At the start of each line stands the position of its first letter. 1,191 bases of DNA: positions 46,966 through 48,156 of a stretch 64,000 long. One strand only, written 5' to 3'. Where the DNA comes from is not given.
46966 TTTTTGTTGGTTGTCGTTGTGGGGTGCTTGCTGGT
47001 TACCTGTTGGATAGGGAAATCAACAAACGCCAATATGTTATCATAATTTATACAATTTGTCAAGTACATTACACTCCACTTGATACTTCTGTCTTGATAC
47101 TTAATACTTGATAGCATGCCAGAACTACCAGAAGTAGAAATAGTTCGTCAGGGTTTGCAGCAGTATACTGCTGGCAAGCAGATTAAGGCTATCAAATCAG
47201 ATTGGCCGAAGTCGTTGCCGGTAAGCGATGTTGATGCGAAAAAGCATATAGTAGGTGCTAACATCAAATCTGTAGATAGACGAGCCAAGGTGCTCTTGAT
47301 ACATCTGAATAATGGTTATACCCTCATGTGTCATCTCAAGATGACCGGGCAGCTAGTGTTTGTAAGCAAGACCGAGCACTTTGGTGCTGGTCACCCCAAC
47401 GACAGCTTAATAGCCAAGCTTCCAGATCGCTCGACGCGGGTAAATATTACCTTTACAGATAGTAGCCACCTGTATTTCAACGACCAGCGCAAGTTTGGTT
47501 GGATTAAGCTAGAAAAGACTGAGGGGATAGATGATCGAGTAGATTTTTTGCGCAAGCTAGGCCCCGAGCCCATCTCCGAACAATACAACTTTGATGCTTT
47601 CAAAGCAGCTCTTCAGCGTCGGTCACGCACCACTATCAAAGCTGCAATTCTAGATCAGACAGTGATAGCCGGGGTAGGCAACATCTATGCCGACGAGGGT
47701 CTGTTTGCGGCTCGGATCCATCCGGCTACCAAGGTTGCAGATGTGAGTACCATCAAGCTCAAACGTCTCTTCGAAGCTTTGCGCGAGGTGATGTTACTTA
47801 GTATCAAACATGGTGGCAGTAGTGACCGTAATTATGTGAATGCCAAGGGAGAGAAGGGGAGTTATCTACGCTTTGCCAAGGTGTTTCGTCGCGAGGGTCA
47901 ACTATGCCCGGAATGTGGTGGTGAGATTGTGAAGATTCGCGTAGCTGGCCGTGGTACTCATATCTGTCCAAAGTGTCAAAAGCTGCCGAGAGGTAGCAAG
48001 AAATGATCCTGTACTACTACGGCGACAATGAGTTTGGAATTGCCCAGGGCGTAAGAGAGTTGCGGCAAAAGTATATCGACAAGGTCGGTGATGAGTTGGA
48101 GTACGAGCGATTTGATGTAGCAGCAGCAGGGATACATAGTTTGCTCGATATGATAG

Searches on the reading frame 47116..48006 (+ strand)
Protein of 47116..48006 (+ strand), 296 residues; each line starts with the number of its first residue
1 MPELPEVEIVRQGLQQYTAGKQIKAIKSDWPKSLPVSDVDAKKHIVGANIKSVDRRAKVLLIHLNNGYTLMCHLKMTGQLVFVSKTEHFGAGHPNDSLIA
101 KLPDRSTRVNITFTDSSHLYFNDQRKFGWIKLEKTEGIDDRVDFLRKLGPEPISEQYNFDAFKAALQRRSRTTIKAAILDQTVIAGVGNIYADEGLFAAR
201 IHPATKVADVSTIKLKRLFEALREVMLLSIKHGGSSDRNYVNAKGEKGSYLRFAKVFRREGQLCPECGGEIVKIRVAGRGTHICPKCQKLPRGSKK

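Call 13: find_encoding_contigs(protein=window:47116-48006:+, flank=6000, max_places=10)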
Protein window:47116-48006:+ (296 aa): 3 contigs read that carry it; 1 place shown.
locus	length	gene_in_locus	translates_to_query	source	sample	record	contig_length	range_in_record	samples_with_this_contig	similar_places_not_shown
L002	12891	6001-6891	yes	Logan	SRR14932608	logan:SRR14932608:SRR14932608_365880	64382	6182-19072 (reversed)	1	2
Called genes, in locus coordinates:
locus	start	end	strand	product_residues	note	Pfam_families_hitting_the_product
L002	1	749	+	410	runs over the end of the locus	PF03979:Sigma70_r1_1, PF00140:Sigma70_r1_2, PF04542:Sigma70_r2, PF04539:Sigma70_r3, PF04545:Sigma70_r4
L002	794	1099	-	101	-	-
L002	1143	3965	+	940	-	PF02739:5_3_exonuc_N, PF01367:5_3_exonuc, PF01612:DNA_pol_A_exo1, PF22619:DNA_polI_exo1, PF00476:DNA_pol_A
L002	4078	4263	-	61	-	-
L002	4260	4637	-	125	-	-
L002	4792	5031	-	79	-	-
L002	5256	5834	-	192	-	-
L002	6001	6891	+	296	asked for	PF01149:Fapy_DNA_glyco, PF06831:H2TH, PF06827:zf-FPG_IleRS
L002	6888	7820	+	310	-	PF06144:DNA_pol3_delta, PF21694:DNA_pol3_delta_C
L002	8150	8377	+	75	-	-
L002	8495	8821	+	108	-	-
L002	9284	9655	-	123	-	PF01649:Ribosomal_S20p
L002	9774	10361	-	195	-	-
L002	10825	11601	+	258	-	PF01978:TrmB, PF24033:DUF7342 (weak)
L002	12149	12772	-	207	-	PF27765:UCP032817-like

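Call 31: find_homologous_proteins(query=window:47116-48006:+, max_evalue=1e-40)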
Query window:47116-48006:+ (296 aa): 8000 proteins with E <= 1e-40 among 8000 candidates; the best 120 are listed.
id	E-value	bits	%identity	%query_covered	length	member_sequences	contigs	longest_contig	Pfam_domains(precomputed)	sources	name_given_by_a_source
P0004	4.5e-183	625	93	100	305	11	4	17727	PF06831.20,PF01149.30,PF06827.21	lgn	-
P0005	1.3e-163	561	87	99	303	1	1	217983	PF06831.20,PF01149.30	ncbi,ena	-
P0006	1.1e-162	558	83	100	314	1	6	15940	PF06831.20,PF01149.30,PF06827.21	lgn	-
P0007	1.2e-161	555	83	100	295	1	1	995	PF06831.20,PF01149.30,PF06827.21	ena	-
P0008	1.6e-161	554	83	100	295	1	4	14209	PF06831.20,PF01149.30,PF06827.21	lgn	-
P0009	7.0e-161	552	83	100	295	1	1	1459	PF06831.20,PF01149.30,PF06827.21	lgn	-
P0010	1.1e-160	552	83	100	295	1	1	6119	PF06831.20,PF01149.30,PF06827.21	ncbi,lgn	-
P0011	2.1e-160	551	83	100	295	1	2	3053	PF06831.20,PF01149.30,PF06827.21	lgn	-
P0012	3.5e-160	550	83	100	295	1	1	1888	PF06831.20,PF01149.30,PF06827.21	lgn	-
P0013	4.0e-160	550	82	100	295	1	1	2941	PF06831.20,PF01149.30,PF06827.21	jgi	jgi:formamidopyrimidine-DNA glycosylase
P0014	4.0e-160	550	83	100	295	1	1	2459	PF06831.20,PF01149.30,PF06827.21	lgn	-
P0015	4.8e-160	549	82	100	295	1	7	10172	PF06831.20,PF01149.30,PF06827.21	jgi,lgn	jgi:formamidopyrimidine-DNA glycosylase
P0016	1.1e-159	548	83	100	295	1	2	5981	PF06831.20,PF01149.30,PF06827.21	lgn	-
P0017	4.8e-131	454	69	99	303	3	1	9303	PF06831.20,PF01149.30,PF06827.21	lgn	-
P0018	3.8e-130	451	68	99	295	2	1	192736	PF06831.20,PF01149.30,PF06827.21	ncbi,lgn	-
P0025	1.5e-127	443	69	98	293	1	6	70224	PF06831.20,PF01149.30,PF06827.21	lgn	-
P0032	8.2e-127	440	69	99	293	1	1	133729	PF06831.20,PF01149.30,PF06827.21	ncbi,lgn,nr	ncbi:bifunctional DNA-formamidopyrimidine glycosylase/DNA-(apurinic or apyrimidinic site) lyase [Can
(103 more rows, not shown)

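Call 32: find_encoding_contigs(protein=P0005, flank=7000, max_places=3)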
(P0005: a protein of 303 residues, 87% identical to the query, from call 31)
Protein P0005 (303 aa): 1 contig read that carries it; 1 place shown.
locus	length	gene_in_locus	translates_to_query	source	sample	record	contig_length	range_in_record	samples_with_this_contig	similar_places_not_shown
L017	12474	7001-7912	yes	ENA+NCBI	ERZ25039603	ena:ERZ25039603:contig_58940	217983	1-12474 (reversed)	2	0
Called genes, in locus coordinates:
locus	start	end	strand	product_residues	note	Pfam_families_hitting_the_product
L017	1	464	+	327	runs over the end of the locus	PF00140:Sigma70_r1_2, PF04542:Sigma70_r2, PF04539:Sigma70_r3, PF04545:Sigma70_r4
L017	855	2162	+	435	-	PF02739:5_3_exonuc_N, PF01367:5_3_exonuc, PF01612:DNA_pol_A_exo1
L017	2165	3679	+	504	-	PF01612:DNA_pol_A_exo1, PF00476:DNA_pol_A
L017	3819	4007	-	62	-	-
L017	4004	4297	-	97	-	-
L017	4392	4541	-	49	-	-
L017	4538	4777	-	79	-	-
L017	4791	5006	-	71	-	-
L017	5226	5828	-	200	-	-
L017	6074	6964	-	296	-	PF01209:Ubie_methyltran (faint), PF13489:Methyltransf_23 (weak), PF13649:Methyltransf_25, PF13847:Methyltransf_31, PF08241:Methyltransf_11, PF08242:Methyltransf_12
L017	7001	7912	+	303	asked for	PF01149:Fapy_DNA_glyco, PF06831:H2TH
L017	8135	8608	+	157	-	PF00657:Lipase_GDSL (weak), PF13472:Lipase_GDSL_2 (weak)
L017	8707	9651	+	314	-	PF06144:DNA_pol3_delta, PF21694:DNA_pol3_delta_C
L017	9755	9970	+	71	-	-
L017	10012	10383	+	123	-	-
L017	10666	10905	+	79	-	-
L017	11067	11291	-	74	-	-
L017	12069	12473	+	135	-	?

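Call 33: find_encoding_contigs(protein=P0015, flank=7000, max_places=4)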
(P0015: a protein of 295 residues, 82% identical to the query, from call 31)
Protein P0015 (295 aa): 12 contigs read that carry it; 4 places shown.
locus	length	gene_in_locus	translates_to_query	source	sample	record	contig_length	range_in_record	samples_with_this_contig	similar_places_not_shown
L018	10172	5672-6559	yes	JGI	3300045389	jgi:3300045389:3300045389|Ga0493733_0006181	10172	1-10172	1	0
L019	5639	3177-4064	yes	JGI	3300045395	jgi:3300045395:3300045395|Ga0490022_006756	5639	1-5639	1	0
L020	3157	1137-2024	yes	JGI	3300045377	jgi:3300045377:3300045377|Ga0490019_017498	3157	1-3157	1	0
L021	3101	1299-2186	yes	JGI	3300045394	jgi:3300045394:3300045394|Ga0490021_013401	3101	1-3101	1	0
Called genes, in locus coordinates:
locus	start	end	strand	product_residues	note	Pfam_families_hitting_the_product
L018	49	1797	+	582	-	PF01612:DNA_pol_A_exo1, PF22619:DNA_polI_exo1 (weak), PF00476:DNA_pol_A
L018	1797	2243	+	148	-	PF00293:NUDIX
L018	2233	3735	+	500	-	-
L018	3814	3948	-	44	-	-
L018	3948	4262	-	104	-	-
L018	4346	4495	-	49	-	-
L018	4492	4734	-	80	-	-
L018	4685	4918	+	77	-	-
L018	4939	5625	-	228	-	-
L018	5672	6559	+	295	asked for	PF01149:Fapy_DNA_glyco, PF06831:H2TH, PF06827:zf-FPG_IleRS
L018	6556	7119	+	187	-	PF13207:AAA_17, PF13238:AAA_18 (weak), PF13671:AAA_33 (weak)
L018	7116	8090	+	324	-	PF06144:DNA_pol3_delta, PF21694:DNA_pol3_delta_C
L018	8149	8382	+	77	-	-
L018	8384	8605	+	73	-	-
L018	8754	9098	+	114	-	-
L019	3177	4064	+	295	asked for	PF01149:Fapy_DNA_glyco, PF06831:H2TH, PF06827:zf-FPG_IleRS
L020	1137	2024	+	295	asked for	PF01149:Fapy_DNA_glyco, PF06831:H2TH, PF06827:zf-FPG_IleRS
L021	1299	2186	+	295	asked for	PF01149:Fapy_DNA_glyco, PF06831:H2TH, PF06827:zf-FPG_IleRS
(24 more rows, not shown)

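Call 34: find_encoding_contigs(protein=P0018, flank=7000, max_places=3)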
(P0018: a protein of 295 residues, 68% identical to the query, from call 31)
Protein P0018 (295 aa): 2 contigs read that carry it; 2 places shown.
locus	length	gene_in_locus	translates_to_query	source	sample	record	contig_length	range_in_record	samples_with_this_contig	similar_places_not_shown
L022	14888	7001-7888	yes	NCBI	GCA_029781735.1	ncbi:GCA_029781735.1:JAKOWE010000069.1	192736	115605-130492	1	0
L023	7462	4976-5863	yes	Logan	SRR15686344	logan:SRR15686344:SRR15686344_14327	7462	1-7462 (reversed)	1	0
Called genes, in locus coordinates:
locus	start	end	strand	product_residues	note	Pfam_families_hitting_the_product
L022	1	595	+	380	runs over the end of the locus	PF03979:Sigma70_r1_1, PF00140:Sigma70_r1_2, PF04542:Sigma70_r2, PF04539:Sigma70_r3, PF04545:Sigma70_r4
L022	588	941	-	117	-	-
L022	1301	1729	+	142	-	-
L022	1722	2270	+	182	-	-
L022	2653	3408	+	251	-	PF01978:TrmB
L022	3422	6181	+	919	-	PF02739:5_3_exonuc_N, PF01367:5_3_exonuc, PF01612:DNA_pol_A_exo1, PF22619:DNA_polI_exo1 (weak), PF00476:DNA_pol_A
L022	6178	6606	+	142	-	PF00293:NUDIX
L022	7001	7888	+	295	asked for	PF01149:Fapy_DNA_glyco, PF06831:H2TH, PF06827:zf-FPG_IleRS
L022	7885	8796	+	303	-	PF06144:DNA_pol3_delta, PF21694:DNA_pol3_delta_C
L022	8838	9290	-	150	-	PF02861:Clp_N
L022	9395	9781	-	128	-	PF01649:Ribosomal_S20p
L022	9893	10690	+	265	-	PF01978:TrmB, PF24033:DUF7342 (weak)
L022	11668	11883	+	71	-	-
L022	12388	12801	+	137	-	-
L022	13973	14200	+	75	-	-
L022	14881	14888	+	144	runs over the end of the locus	-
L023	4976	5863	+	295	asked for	PF01149:Fapy_DNA_glyco, PF06831:H2TH, PF06827:zf-FPG_IleRS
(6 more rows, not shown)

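Call 40: find_encoding_contigs(protein=P0017, flank=6000, max_places=2)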
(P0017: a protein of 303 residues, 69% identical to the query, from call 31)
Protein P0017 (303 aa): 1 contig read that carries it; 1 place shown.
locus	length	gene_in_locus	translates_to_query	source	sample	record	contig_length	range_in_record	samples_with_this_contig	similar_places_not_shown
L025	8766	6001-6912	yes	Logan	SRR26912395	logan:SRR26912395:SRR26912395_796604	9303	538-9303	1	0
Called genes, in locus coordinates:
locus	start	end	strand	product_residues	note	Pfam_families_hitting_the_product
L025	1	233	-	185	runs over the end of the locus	-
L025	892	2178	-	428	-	PF00675:Peptidase_M16, PF05193:Peptidase_M16_C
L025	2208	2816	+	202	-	PF05175:MTS (weak), PF13489:Methyltransf_23, PF13847:Methyltransf_31, PF08241:Methyltransf_11, PF08242:Methyltransf_12, PF13649:Methyltransf_25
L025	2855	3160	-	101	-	-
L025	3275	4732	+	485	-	PF01743:PolyA_pol, PF12627:PolyA_pol_RNAbd, PF01966:HD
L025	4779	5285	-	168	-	PF02661:Fic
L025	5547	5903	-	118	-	PF20274:cREC_REC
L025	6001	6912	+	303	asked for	PF01149:Fapy_DNA_glyco, PF06831:H2TH, PF06827:zf-FPG_IleRS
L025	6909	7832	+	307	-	PF06144:DNA_pol3_delta, PF21694:DNA_pol3_delta_C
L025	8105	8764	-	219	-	?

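Call 41: find_encoding_contigs(protein=P0025, flank=6000, max_places=2)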
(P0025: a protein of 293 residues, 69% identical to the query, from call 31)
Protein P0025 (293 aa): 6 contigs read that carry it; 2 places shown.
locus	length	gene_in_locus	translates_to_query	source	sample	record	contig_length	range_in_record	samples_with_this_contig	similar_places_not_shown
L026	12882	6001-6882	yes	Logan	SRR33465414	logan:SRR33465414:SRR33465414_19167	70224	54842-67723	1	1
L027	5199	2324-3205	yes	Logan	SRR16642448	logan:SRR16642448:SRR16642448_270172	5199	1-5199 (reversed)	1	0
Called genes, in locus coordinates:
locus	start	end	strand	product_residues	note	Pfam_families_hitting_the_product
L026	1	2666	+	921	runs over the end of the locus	PF02739:5_3_exonuc_N, PF01367:5_3_exonuc, PF01612:DNA_pol_A_exo1, PF22619:DNA_polI_exo1 (weak), PF00476:DNA_pol_A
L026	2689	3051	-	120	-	-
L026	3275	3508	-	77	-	-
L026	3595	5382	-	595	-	PF00005:ABC_tran, PF13304:AAA_21 (faint), PF02463:SMC_N (weak)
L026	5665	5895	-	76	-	-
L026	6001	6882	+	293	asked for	PF01149:Fapy_DNA_glyco, PF06831:H2TH, PF06827:zf-FPG_IleRS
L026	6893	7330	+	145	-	PF13419:HAD_2, PF00702:Hydrolase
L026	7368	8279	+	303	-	PF06144:DNA_pol3_delta, PF21694:DNA_pol3_delta_C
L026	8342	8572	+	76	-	-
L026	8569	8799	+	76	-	-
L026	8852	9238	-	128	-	PF01649:Ribosomal_S20p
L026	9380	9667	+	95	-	-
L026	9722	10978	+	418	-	-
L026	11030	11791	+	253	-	PF01978:TrmB, PF24033:DUF7342 (weak)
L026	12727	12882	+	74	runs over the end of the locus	-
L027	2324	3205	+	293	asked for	PF01149:Fapy_DNA_glyco, PF06831:H2TH, PF06827:zf-FPG_IleRS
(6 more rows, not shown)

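Call 42: find_encoding_contigs(protein=P0008, flank=6000, max_places=3)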
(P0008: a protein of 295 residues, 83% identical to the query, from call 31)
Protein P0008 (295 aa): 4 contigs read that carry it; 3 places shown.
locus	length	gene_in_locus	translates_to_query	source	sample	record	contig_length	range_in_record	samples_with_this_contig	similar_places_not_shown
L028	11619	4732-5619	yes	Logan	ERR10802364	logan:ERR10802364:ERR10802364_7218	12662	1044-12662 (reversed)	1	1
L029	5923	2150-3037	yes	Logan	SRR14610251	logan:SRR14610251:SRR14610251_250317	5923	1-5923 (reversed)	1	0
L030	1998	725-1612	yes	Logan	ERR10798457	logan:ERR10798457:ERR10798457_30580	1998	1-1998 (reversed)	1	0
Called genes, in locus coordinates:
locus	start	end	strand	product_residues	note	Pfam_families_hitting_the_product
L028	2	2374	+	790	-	?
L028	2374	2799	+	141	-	PF00293:NUDIX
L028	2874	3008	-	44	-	-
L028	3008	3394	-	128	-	-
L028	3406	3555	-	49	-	-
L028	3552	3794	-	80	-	-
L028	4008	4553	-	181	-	-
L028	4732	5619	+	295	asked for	PF01149:Fapy_DNA_glyco, PF06831:H2TH, PF06827:zf-FPG_IleRS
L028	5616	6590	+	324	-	PF06144:DNA_pol3_delta, PF21694:DNA_pol3_delta_C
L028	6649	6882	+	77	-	-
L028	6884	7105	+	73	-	-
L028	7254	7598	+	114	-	-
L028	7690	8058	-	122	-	PF01649:Ribosomal_S20p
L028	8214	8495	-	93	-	-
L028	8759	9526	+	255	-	PF01978:TrmB, PF24033:DUF7342 (weak)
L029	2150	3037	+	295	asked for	PF01149:Fapy_DNA_glyco, PF06831:H2TH, PF06827:zf-FPG_IleRS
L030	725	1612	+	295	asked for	PF01149:Fapy_DNA_glyco, PF06831:H2TH, PF06827:zf-FPG_IleRS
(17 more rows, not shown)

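Call 63: list_cluster_members(proteins=[P0032, P0005, P0018, P0010])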
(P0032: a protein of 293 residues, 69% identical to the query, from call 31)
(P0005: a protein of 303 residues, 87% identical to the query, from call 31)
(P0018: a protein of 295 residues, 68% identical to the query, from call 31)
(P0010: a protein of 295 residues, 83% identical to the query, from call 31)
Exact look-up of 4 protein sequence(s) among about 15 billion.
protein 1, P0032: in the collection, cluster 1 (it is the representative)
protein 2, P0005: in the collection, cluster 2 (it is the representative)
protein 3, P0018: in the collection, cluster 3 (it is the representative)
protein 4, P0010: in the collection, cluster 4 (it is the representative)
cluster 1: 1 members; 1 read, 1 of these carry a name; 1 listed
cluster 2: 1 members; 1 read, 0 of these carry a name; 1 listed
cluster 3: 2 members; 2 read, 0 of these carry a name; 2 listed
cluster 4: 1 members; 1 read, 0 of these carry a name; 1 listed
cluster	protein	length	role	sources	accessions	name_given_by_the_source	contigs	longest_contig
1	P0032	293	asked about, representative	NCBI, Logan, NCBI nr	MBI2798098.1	bifunctional DNA-formamidopyrimidine glycosylase/DNA-(apurinic or apyrimidinic site) ...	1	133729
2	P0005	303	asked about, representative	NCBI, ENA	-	-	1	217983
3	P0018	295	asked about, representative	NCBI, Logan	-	-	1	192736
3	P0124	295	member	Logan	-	-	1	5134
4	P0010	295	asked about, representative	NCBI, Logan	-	-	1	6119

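Call 77: search_protein_families(library=pfam, proteins=[L026:5665-5895:-], max_evalue=0.01)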
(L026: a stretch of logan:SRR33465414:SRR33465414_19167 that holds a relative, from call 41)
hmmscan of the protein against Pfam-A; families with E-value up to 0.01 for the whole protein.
L026:5665-5895:- (76 aa): 0 families
